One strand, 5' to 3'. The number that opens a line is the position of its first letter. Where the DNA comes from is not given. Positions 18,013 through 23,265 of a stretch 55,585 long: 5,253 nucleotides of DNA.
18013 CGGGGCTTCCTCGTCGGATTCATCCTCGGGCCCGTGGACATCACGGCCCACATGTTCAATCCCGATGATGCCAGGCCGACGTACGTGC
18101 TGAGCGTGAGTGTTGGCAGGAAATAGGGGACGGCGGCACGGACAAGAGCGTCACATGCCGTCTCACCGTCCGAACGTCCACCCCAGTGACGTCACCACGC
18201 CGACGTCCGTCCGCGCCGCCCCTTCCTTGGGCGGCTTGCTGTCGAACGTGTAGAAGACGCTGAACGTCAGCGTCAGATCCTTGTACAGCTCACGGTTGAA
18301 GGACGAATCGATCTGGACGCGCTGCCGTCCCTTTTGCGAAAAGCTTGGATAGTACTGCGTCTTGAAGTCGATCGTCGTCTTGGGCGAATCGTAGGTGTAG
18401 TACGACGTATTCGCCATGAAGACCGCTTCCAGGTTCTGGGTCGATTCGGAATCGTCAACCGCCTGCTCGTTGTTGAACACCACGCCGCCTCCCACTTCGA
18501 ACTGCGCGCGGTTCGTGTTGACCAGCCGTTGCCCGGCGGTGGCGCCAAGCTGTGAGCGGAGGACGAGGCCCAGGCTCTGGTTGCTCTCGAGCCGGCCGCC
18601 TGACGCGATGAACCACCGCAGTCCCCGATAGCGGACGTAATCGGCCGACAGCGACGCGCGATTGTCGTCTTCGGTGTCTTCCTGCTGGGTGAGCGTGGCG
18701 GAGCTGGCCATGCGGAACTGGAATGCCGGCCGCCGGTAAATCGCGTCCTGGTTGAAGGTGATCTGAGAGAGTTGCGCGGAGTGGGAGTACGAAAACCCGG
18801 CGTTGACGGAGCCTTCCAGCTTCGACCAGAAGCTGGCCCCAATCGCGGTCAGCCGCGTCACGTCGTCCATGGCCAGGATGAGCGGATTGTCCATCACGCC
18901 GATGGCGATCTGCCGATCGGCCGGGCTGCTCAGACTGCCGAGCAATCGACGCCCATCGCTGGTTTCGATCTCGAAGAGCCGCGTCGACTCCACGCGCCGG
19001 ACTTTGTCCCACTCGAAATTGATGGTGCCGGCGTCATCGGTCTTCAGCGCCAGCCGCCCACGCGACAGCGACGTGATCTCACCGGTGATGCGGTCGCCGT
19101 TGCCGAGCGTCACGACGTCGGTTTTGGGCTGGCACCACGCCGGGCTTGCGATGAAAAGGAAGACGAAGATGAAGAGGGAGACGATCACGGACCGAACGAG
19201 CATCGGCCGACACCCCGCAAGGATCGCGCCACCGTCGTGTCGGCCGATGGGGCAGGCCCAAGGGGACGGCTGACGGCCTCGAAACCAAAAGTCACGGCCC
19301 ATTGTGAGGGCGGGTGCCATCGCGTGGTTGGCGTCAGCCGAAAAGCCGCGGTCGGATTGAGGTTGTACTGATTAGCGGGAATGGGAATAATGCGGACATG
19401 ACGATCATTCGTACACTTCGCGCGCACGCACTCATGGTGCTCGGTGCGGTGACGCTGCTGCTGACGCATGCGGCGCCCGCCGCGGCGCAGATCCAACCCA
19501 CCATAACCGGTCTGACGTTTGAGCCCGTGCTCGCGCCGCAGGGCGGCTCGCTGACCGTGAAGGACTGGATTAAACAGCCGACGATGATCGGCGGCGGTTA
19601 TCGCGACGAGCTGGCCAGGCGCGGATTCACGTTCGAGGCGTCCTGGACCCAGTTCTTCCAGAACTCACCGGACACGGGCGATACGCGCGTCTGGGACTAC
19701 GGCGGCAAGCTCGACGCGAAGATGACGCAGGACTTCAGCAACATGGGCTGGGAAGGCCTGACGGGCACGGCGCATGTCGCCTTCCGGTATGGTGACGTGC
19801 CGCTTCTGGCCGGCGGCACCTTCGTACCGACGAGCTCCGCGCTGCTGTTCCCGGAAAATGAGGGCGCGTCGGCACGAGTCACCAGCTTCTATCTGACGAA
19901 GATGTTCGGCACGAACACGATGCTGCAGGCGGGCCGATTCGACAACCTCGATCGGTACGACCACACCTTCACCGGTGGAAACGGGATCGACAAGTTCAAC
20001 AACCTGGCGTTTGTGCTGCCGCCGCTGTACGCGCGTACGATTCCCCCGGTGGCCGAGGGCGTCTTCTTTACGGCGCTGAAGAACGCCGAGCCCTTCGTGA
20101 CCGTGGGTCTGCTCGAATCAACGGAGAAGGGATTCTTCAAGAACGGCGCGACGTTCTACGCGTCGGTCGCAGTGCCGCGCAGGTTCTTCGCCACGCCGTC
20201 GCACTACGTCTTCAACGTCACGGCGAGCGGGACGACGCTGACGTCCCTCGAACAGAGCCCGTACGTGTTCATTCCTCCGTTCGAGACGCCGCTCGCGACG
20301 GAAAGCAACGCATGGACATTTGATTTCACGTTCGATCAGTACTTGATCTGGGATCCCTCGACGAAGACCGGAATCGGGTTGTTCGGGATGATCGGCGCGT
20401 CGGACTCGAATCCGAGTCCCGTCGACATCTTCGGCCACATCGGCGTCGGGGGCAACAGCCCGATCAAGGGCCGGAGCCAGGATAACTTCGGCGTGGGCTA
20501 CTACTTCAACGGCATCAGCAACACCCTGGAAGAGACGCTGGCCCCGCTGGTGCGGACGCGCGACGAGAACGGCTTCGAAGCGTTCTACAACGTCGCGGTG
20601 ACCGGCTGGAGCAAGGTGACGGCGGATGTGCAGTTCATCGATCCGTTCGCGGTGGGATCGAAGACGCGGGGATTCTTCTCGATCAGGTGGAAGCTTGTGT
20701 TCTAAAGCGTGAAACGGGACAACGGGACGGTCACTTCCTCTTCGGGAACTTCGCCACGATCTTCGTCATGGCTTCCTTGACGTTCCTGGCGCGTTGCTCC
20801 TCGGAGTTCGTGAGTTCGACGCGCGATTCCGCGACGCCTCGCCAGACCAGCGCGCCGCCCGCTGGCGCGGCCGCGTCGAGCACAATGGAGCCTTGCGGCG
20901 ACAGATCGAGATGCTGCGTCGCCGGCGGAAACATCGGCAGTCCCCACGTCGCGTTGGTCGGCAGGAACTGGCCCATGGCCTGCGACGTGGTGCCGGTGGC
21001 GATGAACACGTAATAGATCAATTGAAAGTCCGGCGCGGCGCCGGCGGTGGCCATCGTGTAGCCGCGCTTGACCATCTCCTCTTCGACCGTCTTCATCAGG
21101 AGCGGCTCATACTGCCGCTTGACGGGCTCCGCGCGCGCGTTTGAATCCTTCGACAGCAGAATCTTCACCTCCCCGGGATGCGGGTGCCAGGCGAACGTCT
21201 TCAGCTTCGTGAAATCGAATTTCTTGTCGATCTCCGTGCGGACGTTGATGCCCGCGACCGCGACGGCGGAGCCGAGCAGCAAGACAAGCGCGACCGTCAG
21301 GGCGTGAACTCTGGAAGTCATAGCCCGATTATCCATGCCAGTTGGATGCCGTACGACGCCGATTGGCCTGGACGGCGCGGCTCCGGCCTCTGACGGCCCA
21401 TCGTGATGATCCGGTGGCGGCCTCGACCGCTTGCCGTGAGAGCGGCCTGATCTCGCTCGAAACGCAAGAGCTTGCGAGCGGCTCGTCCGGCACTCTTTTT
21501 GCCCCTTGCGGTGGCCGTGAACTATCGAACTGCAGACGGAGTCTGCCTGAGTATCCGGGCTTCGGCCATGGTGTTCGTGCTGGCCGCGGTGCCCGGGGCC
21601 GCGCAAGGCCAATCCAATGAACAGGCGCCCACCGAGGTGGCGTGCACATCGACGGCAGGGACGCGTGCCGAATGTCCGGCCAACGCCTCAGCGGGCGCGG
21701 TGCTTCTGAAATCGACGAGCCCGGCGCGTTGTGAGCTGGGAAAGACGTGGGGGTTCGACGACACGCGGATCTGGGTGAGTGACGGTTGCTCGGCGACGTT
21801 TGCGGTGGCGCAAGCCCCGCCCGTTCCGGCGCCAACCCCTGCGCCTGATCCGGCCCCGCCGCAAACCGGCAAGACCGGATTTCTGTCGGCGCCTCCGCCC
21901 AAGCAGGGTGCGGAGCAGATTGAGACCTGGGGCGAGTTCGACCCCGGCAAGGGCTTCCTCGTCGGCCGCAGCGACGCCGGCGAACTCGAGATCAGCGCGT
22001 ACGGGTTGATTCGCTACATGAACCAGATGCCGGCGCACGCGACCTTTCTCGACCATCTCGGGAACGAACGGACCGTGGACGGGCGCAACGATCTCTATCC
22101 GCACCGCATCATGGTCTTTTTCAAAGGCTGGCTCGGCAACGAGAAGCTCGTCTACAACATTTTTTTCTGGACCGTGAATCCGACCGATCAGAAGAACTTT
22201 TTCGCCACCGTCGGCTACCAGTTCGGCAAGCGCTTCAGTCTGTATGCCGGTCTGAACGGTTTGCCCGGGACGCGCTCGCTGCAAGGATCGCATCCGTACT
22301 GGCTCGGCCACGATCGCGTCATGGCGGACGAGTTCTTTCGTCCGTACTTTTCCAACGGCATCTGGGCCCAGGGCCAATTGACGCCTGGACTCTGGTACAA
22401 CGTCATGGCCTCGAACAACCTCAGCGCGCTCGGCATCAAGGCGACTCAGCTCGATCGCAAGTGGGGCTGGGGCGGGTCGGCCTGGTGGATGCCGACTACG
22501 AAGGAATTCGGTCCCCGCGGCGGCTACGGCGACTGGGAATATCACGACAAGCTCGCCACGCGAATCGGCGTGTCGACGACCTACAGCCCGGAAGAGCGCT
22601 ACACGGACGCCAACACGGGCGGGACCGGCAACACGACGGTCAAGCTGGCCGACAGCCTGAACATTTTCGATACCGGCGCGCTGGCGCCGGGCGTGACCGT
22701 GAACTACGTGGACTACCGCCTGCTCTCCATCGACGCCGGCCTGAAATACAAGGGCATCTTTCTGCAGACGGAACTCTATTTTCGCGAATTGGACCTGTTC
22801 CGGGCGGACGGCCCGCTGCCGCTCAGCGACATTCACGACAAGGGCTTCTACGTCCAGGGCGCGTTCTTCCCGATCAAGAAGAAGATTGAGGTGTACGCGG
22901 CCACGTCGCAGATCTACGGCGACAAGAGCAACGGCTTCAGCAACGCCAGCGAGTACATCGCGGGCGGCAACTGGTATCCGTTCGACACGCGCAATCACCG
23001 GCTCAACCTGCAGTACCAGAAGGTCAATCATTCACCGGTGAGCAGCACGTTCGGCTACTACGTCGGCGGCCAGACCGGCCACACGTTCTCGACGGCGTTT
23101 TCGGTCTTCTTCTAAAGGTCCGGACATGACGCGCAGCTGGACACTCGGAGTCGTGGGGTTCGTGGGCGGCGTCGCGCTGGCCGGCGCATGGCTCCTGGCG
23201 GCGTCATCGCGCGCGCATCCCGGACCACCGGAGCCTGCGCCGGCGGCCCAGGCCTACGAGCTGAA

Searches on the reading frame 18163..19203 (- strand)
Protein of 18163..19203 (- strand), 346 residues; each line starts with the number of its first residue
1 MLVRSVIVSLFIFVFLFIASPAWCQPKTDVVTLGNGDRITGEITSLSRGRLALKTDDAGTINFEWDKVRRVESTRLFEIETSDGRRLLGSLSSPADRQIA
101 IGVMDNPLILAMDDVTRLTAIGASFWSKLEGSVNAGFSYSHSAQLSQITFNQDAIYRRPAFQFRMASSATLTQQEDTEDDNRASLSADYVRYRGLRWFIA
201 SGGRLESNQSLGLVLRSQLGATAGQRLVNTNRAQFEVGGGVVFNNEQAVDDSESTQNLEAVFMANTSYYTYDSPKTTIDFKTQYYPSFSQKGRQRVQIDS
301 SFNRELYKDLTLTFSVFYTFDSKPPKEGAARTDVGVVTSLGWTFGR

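Call 51: search_protein_families(library=pfam, proteins=[window:18163-19203:-], max_evalue=0.001)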
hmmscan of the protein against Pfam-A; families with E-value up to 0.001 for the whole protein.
window:18163-19203:- (346 aa): 1 family
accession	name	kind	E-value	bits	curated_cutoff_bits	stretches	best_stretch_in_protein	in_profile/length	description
PF04338.18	DUF481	-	3.1e-14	54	21.1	1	146-344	15-210/210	Protein of unknown function, DUF481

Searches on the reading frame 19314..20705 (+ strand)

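Call 51: search_protein_families(library=pfam, proteins=[window:19314-20705:+], max_evalue=0.001)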
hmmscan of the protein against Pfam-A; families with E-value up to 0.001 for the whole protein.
window:19314-20705:+ (463 aa): 1 family
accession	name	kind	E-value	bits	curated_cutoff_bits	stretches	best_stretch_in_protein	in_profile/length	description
PF04966.18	OprB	-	9.6e-15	55.3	22.9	1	319-442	218-349/372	Carbohydrate-selective porin, OprB family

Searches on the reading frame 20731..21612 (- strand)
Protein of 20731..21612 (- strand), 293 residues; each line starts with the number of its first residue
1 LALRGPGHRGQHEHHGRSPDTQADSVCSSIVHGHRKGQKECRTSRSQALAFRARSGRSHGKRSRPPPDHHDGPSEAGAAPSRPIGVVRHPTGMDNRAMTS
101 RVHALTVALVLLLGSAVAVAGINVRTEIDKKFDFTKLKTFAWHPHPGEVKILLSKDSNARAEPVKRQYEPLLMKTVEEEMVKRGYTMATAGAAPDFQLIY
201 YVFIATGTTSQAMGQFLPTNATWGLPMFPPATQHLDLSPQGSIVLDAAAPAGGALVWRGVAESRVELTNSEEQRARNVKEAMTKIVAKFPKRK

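Call 51: search_protein_families(library=pfam, proteins=[window:20731-21612:-], max_evalue=0.001)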
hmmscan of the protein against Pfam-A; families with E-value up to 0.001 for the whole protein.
window:20731-21612:- (293 aa): 1 family
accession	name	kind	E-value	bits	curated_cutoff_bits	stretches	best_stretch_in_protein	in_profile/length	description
PF13590.11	DUF4136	-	4.9e-19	69.7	32.8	1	124-290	1-151/152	Domain of unknown function (DUF4136)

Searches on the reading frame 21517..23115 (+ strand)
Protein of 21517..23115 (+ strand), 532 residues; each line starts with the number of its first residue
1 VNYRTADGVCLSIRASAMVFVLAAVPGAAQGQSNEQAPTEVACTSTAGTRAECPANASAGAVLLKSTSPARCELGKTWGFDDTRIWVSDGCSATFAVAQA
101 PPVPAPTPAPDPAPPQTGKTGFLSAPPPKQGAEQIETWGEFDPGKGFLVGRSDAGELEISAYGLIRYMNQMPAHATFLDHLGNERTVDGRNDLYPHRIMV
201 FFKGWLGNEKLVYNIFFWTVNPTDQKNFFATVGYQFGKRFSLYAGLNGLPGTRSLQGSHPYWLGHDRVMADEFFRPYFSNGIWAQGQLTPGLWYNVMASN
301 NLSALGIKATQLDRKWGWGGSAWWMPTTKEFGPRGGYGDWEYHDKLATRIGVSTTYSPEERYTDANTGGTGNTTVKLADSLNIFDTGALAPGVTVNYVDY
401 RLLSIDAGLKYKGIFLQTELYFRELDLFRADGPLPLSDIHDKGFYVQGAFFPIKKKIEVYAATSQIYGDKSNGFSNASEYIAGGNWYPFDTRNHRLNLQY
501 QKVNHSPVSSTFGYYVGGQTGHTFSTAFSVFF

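Call 51: search_protein_families(library=pfam, proteins=[window:21517-23115:+], max_evalue=0.001)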
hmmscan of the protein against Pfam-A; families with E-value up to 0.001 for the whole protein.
window:21517-23115:+ (532 aa): 1 family
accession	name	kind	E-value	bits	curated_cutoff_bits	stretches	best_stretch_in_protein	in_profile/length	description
PF11218.13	DUF3011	-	1e-10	42.3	25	1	41-98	2-59/197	Protein of unknown function (DUF3011)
